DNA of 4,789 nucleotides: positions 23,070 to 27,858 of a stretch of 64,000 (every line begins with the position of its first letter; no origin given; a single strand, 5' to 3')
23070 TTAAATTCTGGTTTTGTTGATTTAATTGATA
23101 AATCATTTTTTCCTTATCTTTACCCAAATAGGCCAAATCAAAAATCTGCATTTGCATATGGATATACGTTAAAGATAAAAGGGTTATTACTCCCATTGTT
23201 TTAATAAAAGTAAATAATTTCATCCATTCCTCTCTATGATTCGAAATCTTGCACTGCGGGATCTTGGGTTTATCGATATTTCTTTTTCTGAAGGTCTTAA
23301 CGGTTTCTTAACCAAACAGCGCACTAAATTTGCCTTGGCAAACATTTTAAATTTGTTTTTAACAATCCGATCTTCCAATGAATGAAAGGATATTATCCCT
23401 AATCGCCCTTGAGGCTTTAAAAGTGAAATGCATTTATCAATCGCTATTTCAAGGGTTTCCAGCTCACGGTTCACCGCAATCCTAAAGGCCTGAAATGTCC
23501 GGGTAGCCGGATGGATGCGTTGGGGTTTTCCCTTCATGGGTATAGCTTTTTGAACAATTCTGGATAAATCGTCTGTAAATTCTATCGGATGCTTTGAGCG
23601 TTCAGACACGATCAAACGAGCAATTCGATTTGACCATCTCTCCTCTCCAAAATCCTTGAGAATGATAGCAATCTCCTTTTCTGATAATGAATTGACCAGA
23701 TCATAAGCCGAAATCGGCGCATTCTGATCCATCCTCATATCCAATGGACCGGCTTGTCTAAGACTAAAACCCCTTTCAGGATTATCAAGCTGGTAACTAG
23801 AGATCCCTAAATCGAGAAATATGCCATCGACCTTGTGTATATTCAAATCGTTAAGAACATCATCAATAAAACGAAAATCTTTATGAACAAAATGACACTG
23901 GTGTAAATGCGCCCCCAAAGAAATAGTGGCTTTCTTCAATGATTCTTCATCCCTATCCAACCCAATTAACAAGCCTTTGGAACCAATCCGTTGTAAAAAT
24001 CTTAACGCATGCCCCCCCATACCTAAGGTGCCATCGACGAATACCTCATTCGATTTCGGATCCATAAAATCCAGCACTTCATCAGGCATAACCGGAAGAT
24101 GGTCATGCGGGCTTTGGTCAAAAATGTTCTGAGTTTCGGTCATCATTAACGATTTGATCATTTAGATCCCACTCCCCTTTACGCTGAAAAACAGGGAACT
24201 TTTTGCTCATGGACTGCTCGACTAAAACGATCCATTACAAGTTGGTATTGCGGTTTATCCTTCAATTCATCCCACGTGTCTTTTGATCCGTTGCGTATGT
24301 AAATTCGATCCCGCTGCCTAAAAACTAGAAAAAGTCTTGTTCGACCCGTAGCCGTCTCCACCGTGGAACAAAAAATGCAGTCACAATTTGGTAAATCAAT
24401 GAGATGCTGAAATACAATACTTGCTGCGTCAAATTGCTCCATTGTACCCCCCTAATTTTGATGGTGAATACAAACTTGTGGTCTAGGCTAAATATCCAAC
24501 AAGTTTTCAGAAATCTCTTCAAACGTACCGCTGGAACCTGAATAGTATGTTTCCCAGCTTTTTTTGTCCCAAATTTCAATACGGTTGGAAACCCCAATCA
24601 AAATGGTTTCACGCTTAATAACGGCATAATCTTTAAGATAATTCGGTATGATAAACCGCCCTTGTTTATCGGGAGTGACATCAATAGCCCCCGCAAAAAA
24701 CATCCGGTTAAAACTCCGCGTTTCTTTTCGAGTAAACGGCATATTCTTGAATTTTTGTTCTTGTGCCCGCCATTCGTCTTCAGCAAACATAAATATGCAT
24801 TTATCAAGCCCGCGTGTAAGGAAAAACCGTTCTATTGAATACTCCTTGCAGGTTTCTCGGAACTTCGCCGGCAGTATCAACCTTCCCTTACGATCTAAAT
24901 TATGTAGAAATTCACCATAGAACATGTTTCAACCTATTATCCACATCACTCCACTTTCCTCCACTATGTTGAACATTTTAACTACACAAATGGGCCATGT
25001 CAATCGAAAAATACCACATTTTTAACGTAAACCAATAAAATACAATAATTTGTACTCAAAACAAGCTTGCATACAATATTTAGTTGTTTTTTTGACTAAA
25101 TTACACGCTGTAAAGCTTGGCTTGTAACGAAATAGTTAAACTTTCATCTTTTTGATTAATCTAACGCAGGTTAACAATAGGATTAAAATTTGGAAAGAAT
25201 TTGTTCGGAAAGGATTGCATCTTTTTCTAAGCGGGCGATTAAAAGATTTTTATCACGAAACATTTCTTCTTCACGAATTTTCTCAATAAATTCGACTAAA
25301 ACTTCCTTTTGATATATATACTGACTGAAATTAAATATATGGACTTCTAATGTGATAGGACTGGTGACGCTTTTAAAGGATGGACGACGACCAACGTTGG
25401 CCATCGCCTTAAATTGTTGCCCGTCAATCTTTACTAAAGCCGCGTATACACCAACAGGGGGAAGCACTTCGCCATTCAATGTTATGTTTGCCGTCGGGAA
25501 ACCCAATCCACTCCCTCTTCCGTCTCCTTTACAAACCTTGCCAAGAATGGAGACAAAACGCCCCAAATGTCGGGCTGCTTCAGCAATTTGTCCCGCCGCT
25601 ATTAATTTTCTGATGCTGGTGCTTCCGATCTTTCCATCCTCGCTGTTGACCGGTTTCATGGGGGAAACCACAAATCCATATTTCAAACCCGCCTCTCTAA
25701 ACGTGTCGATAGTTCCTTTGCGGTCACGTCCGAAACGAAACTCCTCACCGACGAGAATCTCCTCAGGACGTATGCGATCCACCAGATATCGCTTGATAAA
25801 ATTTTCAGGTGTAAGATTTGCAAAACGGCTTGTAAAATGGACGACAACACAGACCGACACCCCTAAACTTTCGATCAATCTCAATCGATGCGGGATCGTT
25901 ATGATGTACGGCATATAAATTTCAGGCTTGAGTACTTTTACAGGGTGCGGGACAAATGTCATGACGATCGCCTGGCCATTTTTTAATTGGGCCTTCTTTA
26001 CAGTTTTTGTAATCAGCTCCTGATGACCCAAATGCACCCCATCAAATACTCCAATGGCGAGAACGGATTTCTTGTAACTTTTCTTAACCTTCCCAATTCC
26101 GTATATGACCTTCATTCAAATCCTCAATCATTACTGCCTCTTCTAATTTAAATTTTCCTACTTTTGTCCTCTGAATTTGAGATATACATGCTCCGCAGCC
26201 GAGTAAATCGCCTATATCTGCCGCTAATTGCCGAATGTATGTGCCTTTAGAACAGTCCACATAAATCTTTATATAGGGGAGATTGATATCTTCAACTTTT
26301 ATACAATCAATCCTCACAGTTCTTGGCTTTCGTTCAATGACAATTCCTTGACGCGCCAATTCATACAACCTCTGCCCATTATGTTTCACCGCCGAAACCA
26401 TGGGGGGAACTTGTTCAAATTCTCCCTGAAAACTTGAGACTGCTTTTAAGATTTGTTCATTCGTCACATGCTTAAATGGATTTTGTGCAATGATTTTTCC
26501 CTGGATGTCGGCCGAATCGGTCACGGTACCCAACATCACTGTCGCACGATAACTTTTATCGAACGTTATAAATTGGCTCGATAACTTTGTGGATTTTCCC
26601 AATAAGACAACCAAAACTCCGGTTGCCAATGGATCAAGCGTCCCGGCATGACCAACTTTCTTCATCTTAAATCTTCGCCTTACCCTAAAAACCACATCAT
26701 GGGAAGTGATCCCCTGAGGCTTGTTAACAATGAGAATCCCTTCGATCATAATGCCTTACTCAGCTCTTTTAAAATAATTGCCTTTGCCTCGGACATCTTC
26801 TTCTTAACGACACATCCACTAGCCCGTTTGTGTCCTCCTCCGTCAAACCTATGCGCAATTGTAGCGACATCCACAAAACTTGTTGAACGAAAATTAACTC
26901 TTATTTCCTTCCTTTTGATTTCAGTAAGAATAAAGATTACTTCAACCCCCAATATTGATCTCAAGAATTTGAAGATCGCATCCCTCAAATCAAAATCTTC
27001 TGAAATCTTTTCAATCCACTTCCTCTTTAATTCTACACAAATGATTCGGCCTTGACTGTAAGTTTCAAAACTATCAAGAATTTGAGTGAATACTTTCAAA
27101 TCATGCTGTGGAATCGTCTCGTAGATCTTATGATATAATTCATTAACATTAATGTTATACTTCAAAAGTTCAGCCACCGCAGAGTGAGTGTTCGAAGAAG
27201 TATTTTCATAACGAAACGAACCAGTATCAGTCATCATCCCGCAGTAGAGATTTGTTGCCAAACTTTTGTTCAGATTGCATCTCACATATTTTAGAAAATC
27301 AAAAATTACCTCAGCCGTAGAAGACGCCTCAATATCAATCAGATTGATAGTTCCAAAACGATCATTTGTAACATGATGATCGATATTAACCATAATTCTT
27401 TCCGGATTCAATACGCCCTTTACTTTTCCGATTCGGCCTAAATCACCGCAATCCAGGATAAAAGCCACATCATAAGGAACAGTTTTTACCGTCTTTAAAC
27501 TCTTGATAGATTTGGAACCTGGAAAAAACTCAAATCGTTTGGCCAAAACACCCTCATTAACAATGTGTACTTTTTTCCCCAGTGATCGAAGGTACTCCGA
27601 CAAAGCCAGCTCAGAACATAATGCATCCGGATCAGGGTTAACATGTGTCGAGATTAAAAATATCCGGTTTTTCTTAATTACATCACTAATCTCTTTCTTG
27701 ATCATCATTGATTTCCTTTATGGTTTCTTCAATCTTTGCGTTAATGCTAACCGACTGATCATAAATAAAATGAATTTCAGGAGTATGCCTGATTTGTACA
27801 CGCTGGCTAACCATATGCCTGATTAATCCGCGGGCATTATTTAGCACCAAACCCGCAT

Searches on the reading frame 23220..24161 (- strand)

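Call 71: search_protein_families(library=pfam, proteins=[window:23220-24161:-], max_evalue=0.00001)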
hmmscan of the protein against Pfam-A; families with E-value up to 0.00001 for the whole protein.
window:23220-24161:- (313 aa): 1 family
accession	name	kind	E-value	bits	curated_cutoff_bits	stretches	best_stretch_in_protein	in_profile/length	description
PF01795.25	Methyltransf_5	-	3e-104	349.3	27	1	20-311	3-308/309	MraW methylase family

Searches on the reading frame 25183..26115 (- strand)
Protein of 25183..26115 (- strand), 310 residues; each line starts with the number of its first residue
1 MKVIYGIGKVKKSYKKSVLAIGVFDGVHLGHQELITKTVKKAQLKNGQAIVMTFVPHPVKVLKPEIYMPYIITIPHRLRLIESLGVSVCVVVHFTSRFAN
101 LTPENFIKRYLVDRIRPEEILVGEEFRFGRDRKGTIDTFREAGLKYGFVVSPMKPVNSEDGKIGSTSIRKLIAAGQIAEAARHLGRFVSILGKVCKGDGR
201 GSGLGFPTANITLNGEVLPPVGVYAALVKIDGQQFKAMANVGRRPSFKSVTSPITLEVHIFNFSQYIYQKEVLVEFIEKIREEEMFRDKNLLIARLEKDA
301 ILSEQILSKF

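Call 71: search_protein_families(library=pfam, proteins=[window:25183-26115:-], max_evalue=0.00001)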
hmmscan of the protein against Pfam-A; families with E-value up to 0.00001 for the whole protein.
window:25183-26115:- (310 aa): 2 families
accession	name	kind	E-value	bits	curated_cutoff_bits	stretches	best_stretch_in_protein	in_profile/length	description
PF06574.18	FAD_syn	-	2.3e-47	161.2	27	1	12-166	3-157/158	FAD synthetase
PF01687.23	Flavokinase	-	4.8e-34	117.7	19.6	1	184-306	1-123/124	Riboflavin kinase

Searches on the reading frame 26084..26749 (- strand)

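Call 71: search_protein_families(library=pfam, proteins=[window:26084-26749:-], max_evalue=0.00001)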
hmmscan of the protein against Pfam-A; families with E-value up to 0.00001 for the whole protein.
window:26084-26749:- (221 aa): 2 families
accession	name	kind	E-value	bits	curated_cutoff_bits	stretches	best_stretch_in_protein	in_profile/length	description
PF01509.24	TruB_N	-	6.7e-58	195.7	27.3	1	24-172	1-149/149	TruB family pseudouridylate synthase (N terminal domain)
PF16198.10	TruB_C_2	-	5.3e-10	39.7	29.3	1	173-213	1-41/66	tRNA pseudouridylate synthase B C-terminal domain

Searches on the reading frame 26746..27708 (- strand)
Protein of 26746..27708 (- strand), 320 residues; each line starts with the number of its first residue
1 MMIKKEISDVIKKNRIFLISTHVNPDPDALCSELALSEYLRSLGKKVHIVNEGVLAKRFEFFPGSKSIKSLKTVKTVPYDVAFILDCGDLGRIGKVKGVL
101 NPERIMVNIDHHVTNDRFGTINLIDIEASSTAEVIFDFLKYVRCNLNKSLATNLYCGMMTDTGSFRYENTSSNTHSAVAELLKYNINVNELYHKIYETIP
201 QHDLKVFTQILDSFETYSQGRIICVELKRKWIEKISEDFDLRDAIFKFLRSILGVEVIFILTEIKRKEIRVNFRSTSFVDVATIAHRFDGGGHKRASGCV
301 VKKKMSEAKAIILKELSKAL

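Call 71: search_protein_families(library=pfam, proteins=[window:26746-27708:-], max_evalue=0.00001)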
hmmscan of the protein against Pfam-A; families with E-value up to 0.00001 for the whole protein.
window:26746-27708:- (320 aa): 2 families
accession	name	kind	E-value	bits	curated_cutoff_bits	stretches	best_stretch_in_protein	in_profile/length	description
PF01368.27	DHH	-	4.9e-17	62.8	28.1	1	18-158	3-125/125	DHH family, N-terminal domain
PF02272.25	DHHA1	-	3.6e-09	37.5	25.9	1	246-316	22-96/102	DHHA1 domain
